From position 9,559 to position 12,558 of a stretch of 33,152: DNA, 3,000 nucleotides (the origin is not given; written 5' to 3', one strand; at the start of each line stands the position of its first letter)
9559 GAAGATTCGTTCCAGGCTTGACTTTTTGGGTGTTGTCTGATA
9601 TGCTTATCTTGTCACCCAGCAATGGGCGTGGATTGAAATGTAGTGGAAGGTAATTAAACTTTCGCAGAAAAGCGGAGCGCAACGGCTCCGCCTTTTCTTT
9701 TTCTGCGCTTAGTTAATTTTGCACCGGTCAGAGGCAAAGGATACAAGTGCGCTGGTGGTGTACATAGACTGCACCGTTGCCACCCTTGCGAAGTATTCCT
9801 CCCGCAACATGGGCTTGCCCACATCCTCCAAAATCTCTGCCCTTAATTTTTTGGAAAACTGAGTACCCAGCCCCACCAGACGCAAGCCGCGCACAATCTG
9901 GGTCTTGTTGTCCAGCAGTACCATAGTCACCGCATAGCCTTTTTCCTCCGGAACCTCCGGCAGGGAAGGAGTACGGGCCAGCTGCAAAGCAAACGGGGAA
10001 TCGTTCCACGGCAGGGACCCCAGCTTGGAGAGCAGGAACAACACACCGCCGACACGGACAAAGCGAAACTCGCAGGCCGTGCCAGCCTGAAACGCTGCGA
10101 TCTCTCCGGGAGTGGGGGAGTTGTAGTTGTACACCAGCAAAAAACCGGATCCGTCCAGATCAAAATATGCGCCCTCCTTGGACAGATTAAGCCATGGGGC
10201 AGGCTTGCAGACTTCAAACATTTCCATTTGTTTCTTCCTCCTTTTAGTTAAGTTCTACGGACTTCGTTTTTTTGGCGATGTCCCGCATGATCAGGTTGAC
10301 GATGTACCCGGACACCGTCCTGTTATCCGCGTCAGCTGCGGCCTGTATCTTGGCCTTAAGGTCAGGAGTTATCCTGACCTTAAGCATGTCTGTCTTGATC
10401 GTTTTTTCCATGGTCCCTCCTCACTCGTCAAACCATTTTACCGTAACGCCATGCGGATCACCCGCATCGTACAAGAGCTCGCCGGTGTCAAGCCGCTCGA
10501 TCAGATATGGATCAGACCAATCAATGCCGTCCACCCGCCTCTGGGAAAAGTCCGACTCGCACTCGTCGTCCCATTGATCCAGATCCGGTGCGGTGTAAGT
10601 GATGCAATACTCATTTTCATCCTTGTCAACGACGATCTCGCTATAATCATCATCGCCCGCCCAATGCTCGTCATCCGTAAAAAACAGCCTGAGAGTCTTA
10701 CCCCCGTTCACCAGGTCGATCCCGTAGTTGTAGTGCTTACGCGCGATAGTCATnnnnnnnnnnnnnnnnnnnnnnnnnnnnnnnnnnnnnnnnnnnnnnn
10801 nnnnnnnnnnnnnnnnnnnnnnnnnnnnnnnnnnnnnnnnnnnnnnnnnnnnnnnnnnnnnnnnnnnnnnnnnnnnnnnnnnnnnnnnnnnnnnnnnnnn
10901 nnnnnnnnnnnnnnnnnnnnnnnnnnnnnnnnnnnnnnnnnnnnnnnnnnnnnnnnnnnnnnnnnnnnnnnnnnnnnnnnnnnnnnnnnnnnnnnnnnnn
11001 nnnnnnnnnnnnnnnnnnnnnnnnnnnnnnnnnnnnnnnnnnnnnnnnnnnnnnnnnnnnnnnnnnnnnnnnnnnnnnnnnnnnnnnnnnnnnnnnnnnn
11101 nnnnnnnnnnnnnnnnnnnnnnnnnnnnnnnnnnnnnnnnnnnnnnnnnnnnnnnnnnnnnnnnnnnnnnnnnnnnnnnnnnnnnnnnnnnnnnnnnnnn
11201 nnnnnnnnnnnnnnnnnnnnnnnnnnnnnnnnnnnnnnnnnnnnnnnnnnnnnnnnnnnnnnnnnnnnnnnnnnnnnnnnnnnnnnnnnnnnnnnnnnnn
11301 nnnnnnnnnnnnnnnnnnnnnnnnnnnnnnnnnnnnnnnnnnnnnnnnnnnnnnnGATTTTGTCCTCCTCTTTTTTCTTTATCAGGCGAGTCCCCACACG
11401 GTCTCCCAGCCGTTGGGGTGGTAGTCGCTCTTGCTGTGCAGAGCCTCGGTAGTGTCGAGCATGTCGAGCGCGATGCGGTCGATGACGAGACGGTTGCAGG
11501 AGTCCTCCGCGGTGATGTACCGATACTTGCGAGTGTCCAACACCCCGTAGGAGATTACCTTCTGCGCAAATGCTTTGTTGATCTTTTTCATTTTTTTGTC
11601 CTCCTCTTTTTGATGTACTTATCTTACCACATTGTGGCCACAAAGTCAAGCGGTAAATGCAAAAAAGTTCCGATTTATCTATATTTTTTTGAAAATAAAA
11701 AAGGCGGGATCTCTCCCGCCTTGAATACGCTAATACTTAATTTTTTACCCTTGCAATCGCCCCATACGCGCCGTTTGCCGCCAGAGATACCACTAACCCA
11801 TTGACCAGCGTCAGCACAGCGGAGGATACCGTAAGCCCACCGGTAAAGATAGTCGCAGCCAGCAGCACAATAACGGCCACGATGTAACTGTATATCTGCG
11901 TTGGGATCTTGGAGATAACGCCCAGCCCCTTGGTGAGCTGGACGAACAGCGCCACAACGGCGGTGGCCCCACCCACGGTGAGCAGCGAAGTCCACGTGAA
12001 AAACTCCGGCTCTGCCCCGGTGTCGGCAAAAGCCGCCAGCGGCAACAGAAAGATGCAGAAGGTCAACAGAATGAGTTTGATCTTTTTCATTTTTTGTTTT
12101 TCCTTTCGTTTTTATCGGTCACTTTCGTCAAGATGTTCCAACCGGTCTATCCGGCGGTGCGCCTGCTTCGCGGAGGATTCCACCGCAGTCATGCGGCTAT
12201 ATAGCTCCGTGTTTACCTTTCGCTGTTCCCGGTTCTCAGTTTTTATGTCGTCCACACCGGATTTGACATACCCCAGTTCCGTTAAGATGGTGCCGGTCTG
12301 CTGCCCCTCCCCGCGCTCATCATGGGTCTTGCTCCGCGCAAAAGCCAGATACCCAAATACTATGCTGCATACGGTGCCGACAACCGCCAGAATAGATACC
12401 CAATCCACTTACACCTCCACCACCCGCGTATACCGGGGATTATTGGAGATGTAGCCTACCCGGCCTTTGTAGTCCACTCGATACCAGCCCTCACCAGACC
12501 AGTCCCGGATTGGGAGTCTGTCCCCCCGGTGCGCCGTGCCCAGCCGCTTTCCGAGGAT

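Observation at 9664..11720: Autonomous five-gene cassette between lysis genes and attP: candidate uncharacterised prophage-expressed system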

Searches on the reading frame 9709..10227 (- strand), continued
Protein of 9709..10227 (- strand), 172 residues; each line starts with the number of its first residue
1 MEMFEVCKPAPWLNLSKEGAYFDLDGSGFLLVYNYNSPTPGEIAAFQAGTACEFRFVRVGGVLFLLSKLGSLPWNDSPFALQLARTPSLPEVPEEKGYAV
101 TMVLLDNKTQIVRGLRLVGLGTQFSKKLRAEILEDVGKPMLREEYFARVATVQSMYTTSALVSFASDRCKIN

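Call 96: find_related_loci(query=L116:8015-9802:-, collection=genome_contigs, flank=4000)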
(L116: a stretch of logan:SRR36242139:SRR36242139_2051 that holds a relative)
Query L116:8015-9802:- (595 aa) in genome_contigs; peptide patterns used: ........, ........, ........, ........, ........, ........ (x = any residue, [..] = any of these).
600 stretches matched a pattern (row limit reached: there are more); 596 encode a relative of the query (tblastn E <= 1e-3); the best 80 are kept; 80 distinct loci.
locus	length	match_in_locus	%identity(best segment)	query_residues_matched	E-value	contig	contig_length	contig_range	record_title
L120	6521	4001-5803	65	3-593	0e+0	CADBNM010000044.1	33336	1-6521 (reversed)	MAG: Ruminococcaceae bacterium isolate RUG14129 genome assembly, contig: RUG14129_asm_44, whole genome shotgun sequence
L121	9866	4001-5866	62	1-592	0e+0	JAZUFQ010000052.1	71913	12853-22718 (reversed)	MAG: Acutalibacteraceae bacterium isolate T1900045293_TH20190063.MAGScoT_cleanbin_000002 SGB_6051_k141_1546853, whole ge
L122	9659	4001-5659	67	39-590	0e+0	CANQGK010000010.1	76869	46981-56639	MAG: uncultured Clostridia bacterium isolate Lapin-032__bin13 genome assembly, contig: Lapin-032__NODE_563_length_76869_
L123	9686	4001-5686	67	34-595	0e+0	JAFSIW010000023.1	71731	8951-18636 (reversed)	MAG: Clostridia bacterium isolate RGIG3183 Goat_Rectum.Co__c615991, whole genome shotgun sequence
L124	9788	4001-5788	64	1-592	0e+0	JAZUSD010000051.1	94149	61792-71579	MAG: Acutalibacteraceae bacterium isolate T1900044847_TS20190313.MAGScoT_cleanbin_000012 SGB_2987_k141_1884696, whole ge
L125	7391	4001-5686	65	32-593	0e+0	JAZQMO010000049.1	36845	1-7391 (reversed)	MAG: Eubacteriales bacterium isolate T1900044606_TS20190072.MAGScoT_cleanbin_000005 SGB_738_k141_2505917, whole genome s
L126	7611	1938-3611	65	30-592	0e+0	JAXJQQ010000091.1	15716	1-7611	MAG: Acutalibacteraceae bacterium isolate DOME_MAG_2612 2612_C0210_k141_307167, whole genome shotgun sequence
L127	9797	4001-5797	62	4-592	0e+0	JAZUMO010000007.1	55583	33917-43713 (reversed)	MAG: Acutalibacteraceae bacterium isolate T1900044892_TS20190358.MAGScoT_cleanbin_000020 SGB_3265_k141_804322, whole gen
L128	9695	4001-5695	64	24-592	0e+0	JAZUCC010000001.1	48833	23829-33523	MAG: Acutalibacteraceae bacterium isolate T1900045314_YK20190003.MAGScoT_cleanbin_000076 SGB_6277_k141_1631860, whole ge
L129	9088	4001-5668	65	32-592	0e+0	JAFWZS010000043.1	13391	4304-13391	MAG: Clostridia bacterium isolate RGIG6218 Sheep_Rectum-2__c454831, whole genome shotgun sequence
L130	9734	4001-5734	64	13-586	0e+0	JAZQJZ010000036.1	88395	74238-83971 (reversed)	MAG: Eubacteriales bacterium isolate T1900044616_TS20190082.MAGScoT_cleanbin_000020 SGB_852_k141_48568, whole genome sho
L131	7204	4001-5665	65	30-589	0e+0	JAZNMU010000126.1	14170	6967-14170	MAG: Acutalibacteraceae bacterium isolate T1900044660_TS20190126.MAGScoT_cleanbin_000045 SGB_1511_k141_3184470, whole ge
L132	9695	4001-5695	64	30-591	0e+0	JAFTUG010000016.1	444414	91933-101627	MAG: Clostridia bacterium isolate RGIG4155 Roe_deer_Colon-1__c2696, whole genome shotgun sequence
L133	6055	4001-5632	65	57-593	0e+0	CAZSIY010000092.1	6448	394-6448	MAG TPA_asm: uncultured Oscillospiraceae bacterium isolate SRP350583_co1_17 genome assembly, contig: NODE_18889_length_6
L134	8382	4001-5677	65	25-585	0e+0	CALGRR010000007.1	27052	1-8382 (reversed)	MAG TPA_asm: uncultured Clostridia bacterium isolate SRR6425758_bin.124_CONCOCT_v1.1_MAG genome assembly, contig: ERZ176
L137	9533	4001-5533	67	82-592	0e+0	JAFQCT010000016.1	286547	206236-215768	MAG: Clostridia bacterium isolate RGIG1701 Goat_Cecum-2__c702059, whole genome shotgun sequence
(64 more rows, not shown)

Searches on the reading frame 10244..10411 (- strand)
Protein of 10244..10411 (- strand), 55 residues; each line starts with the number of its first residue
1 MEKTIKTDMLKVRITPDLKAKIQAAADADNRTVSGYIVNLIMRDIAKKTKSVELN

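Call 3: search_protein_families(library=pfam, proteins=[window:10244-10411:-], max_evalue=1)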
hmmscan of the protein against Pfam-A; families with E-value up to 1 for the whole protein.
window:10244-10411:- (55 aa): 5 families
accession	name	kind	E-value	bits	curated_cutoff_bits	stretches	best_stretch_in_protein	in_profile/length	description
PF08681.18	TacA1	-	1.7e-06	28.4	21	1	10-44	2-36/80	Antitoxin TacA 1-like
PF21983.2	NikA-like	-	3.4e-05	24.4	27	1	6-44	3-41/72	Mobilization protein NikA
PF05534.18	HicB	-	0.037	14.4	21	1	10-38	20-48/51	HicB family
PF07878.17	RHH_5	-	0.062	13.5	26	1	17-43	11-37/43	CopG-like RHH_1 or ribbon-helix-helix domain, RHH_5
PF09386.16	ParD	-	0.086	13.7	27.3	1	10-50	4-44/80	Antitoxin ParD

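Call 4: search_protein_families(library=phrogs, proteins=[window:10244-10411:-], max_evalue=1)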
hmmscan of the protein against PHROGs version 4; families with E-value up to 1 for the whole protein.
window:10244-10411:- (55 aa): 14 families
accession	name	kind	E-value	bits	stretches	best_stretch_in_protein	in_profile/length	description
phrog_10531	-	unknown function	2.4e-05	25.7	1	4-47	3-46/89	-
phrog_795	-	other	7.6e-05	24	1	7-51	17-61/116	partition protein ATPase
phrog_582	-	transcription regulation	0.00014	23.1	1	3-50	53-100/105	Arc-like repressor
phrog_228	-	transcription regulation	0.0011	19.8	1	4-52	7-55/251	Arc-like repressor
phrog_9151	-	moron, auxiliary metabolic gene and host takeover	0.0014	19.9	1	9-50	73-114/119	HicB-like antitoxin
phrog_1388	-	unknown function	0.0036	18.5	1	9-49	7-47/143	-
phrog_22139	-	unknown function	0.0039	18.4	1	3-37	23-57/66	-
phrog_13890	-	unknown function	0.0048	17.9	1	8-52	18-62/73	-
phrog_19586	-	unknown function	0.011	17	1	7-42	14-49/121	-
phrog_2685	-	other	0.019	16.3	1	7-48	18-59/161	partition protein ATPase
phrog_3431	-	transcription regulation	0.039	14.7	1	4-41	15-52/67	Arc-like repressor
phrog_30599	-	transcription regulation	0.13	13.8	1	1-40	4-43/100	transcriptional regulator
phrog_6506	-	transcription regulation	0.17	12.9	1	6-48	8-50/59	Arc-like repressor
phrog_3178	-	transcription regulation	0.18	13.2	1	6-43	8-45/125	Arc-like DNA binding domain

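Call 5: search_protein_families(library=padloc, proteins=[window:10244-10411:-], max_evalue=1)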
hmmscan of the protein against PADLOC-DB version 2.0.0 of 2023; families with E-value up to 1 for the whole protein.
window:10244-10411:- (55 aa): 0 families

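Call 6: search_protein_families(library=ncbifam, proteins=[window:10244-10411:-], max_evalue=1)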
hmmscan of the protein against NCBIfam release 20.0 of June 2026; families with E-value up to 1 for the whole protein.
window:10244-10411:- (55 aa): 4 families
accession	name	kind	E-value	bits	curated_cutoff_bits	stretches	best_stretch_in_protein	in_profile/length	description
NF041551.1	YlcI_YnfO_N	subfamily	5.2e-05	23.2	30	1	6-46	1-40/42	YlcI/YnfO family protein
NF041264.1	MobA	equivalog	0.0019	18.6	80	1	7-40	4-37/91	plasmid mobilization protein MobA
NF010451.0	PRK13877.1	equivalog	0.044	14.1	134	1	6-40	12-46/124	conjugal transfer transcriptional regulator TraJ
NF048017.1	antitoxin_RelB_like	equivalog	0.1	12.9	50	1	13-45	1-33/70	type II toxin-antitoxin system RelB family antitoxin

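Call 74: find_related_loci(query=window:10244-10411:-, collection=metagenome_contigs, flank=5000)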
Query window:10244-10411:- (55 aa) in metagenome_contigs; peptide patterns used: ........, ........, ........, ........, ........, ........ (x = any residue, [..] = any of these).
488 stretches matched a pattern; 7 encode a relative of the query (tblastn E <= 1e-3); 7 distinct loci.
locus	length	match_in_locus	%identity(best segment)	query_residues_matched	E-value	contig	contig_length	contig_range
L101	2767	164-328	95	1-55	8e-31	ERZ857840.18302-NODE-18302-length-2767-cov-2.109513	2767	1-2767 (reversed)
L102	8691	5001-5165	95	1-55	2e-30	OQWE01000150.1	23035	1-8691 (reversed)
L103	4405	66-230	93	1-55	2e-30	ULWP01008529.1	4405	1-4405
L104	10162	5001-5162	93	1-54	1e-29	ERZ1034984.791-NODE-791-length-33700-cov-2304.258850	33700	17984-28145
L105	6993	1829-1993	93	1-55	1e-29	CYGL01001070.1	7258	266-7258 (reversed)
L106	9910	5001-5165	93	1-55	1e-29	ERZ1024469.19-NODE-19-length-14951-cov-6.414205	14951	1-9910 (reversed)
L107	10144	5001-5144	94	1-48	1e-26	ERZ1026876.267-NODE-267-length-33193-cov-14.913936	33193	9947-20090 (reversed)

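Call 80: search_protein_families(library=pfam, proteins=[L104:3791-4000:+, L107:4551-4991:+, L107:5221-5661:+], max_evalue=0.01)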
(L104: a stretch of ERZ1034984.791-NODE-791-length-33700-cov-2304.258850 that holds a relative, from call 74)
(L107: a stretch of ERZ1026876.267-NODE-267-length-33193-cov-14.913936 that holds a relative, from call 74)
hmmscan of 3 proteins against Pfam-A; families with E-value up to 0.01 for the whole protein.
L104:3791-4000:+ (69 aa): 1 family
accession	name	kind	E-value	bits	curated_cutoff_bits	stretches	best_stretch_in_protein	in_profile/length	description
PF22147.1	AcrIC5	-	4.2e-23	81.7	27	1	9-60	2-53/53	Anti-CRISPR protein AcrIC5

L107:4551-4991:+ (146 aa): 0 families

L107:5221-5661:+ (146 aa): 0 families

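Call 81: search_protein_families(library=phrogs, proteins=[L104:3791-4000:+], max_evalue=0.001)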
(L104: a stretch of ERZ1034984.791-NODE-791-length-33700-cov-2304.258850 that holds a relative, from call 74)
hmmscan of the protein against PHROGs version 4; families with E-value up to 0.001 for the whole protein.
L104:3791-4000:+ (69 aa): 0 families

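Call 106: search_solved_structures(query=window:10244-10411:-, max_evalue=10, show_alignments=2)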
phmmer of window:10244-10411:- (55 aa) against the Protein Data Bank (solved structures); distinct sequences matched with E-value up to 10: 3.
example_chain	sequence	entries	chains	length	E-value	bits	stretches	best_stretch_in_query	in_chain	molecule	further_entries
6ajm_C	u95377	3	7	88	0.21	15.6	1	4-44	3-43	DUF1778 domain-containing protein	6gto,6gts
8t6c_A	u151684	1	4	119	0.44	14.6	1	6-36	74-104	T33-18.2 : B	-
6ajn_C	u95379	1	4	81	1.1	13.4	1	10-44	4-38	DUF1778 domain-containing protein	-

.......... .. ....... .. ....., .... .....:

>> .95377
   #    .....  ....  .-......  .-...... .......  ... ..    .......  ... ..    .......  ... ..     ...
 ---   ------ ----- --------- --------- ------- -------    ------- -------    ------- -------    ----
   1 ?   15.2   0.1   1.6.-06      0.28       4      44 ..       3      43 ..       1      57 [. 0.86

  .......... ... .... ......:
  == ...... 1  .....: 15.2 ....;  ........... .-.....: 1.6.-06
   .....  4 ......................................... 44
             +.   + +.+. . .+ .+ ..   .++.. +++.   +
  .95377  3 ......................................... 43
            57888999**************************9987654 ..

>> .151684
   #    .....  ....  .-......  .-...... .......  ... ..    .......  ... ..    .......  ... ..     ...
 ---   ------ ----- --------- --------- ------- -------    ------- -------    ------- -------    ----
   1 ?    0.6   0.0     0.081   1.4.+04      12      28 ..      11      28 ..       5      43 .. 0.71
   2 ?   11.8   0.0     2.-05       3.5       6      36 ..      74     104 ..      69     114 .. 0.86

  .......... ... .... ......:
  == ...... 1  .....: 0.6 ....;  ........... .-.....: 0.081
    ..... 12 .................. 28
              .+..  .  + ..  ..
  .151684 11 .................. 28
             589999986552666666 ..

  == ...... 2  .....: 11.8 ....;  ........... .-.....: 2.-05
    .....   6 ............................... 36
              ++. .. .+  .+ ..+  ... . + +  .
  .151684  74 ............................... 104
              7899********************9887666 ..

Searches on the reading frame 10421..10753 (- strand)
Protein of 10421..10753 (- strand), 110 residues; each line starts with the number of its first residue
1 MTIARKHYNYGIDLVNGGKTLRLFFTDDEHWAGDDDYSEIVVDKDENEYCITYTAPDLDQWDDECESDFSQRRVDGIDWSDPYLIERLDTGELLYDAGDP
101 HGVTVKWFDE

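Call 3: search_protein_families(library=pfam, proteins=[window:10421-10753:-], max_evalue=1)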
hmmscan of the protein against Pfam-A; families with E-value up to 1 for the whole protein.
window:10421-10753:- (110 aa): 1 family
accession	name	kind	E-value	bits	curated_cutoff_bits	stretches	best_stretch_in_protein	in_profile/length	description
PF18105.7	PGM1_C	-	0.15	12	22.5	1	84-105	2-23/54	PGM1 C-terminal domain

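Call 4: search_protein_families(library=phrogs, proteins=[window:10421-10753:-], max_evalue=1)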
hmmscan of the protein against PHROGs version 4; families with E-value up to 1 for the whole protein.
window:10421-10753:- (110 aa): 0 families

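Call 5: search_protein_families(library=padloc, proteins=[window:10421-10753:-], max_evalue=1)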
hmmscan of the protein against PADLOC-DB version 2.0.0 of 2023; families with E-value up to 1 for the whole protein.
window:10421-10753:- (110 aa): 0 families

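Call 6: search_protein_families(library=ncbifam, proteins=[window:10421-10753:-], max_evalue=1)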
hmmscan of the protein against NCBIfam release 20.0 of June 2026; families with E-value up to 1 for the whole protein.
window:10421-10753:- (110 aa): 0 families

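Call 22: search_solved_structures(query=window:10421-10753:-, max_evalue=10)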
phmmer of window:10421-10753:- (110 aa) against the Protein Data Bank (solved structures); distinct sequences matched with E-value up to 10: 2.
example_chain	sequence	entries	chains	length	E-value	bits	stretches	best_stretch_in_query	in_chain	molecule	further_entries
7v0f_A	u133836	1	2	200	0.53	13.8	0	64-109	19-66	6-carboxy-5,6,7,8-tetrahydropterin synthase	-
8xku_C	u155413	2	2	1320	0.87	13.1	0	59-94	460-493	Probable inactive ATP-dependent zinc metalloprotease FTSHI 5, chloroplastic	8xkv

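Call 88: search_dna_similar(query=window:10421-10753:-, collection=phages, mode=protein, max_evalue=0.01, max_rows=15)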
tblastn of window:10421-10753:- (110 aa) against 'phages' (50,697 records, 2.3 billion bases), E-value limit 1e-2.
No match.

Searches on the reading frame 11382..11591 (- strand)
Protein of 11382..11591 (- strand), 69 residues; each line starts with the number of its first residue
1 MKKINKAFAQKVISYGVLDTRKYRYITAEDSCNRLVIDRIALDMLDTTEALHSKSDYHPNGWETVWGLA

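Call 3: search_protein_families(library=pfam, proteins=[window:11382-11591:-], max_evalue=1)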
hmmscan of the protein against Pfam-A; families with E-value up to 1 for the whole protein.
window:11382-11591:- (69 aa): 0 families

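Call 4: search_protein_families(library=phrogs, proteins=[window:11382-11591:-], max_evalue=1)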
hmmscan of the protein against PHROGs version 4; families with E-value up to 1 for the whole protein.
window:11382-11591:- (69 aa): 1 family
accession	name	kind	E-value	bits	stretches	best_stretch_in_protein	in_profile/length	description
phrog_29878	-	unknown function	0.19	13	1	6-52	44-91/106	-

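Call 5: search_protein_families(library=padloc, proteins=[window:11382-11591:-], max_evalue=1)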
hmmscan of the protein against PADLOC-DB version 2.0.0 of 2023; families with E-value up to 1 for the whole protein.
window:11382-11591:- (69 aa): 0 families

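Call 6: search_protein_families(library=ncbifam, proteins=[window:11382-11591:-], max_evalue=1)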
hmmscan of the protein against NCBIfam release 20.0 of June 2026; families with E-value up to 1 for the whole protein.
window:11382-11591:- (69 aa): 1 family
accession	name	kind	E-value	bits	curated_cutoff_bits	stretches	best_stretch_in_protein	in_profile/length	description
NF033797.0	phero_SHP2_SHP3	subfamily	0.47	10.9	38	1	1-8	1-8/23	SHP2/SHP3 family peptide pheromone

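Call 89: search_dna_similar(query=window:11382-11591:-, collection=phages, mode=protein, max_evalue=0.01, max_rows=15)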
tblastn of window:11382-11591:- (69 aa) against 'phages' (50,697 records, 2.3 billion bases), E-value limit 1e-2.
Records with a match: 1; places in all: 1; records where one place covers at least 80% of the query: 1.
Best place of each record, by identity: <60% 1.
By first word of the organism name: Bacteriophage 1.
By host as written in the record: - 1.
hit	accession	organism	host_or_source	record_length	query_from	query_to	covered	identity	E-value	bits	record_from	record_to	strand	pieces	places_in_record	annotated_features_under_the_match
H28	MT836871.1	Bacteriophage sp.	human fecal samples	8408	1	65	94%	43.9%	1e-3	40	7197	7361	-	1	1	record has no annotation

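Call 90: find_encoding_contigs(protein=window:11382-11591:-, flank=6000, max_places=6)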
Protein window:11382-11591:- (69 aa): 12 contigs read that carry it; 6 places shown.
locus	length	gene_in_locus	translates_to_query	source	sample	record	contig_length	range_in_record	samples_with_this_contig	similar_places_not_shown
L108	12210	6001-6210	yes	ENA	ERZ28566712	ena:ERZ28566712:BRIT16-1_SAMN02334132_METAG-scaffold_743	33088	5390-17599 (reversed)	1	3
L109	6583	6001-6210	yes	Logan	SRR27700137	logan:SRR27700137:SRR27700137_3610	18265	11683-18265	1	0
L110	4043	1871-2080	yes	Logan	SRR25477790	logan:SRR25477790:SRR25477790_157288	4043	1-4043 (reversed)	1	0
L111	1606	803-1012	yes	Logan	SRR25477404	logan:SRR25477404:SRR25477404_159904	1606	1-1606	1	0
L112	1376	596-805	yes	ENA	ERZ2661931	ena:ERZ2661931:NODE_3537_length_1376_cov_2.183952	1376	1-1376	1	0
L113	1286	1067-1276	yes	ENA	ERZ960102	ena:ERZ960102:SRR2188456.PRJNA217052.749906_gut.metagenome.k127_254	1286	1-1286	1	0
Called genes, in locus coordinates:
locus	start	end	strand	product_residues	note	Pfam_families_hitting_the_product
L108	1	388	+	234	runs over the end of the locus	-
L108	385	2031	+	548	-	PF06605:Prophage_tail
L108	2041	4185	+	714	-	PF05895:DUF859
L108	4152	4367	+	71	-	-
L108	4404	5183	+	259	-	PF00877:NLPC_P60, PF08239:SH3_3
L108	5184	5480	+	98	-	-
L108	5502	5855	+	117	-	-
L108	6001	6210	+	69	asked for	-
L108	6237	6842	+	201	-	-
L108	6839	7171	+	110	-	-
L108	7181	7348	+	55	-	PF08681:TacA1 (weak)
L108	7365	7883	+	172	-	-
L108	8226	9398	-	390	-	PF00589:Phage_integrase (weak)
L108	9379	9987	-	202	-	-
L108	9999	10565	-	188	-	PF01381:HTH_3 (weak)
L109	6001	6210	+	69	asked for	-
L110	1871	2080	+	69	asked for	-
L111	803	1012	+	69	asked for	-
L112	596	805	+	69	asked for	-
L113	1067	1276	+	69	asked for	-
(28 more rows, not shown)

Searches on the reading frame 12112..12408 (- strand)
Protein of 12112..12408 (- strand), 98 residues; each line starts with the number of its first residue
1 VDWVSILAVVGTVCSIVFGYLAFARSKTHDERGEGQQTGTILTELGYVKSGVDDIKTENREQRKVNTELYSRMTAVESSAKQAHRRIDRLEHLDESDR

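Call 64: search_protein_families(library=pfam, proteins=[window:12112-12408:-], max_evalue=0.01)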
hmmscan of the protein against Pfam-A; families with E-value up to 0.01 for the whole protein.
window:12112-12408:- (98 aa): 3 families
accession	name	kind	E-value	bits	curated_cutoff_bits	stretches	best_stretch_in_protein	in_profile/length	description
PF04612.17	T2SSM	-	0.0029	18.2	27.8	1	6-93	18-104/160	Type II secretion system (T2SS), protein M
PF07756.17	DUF1612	-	0.0068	17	30.1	1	37-92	62-117/127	Protein of unknown function (DUF1612)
PF13828.11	DUF4190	-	0.0086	16.3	35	0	6-36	10-44/62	Domain of unknown function (DUF4190)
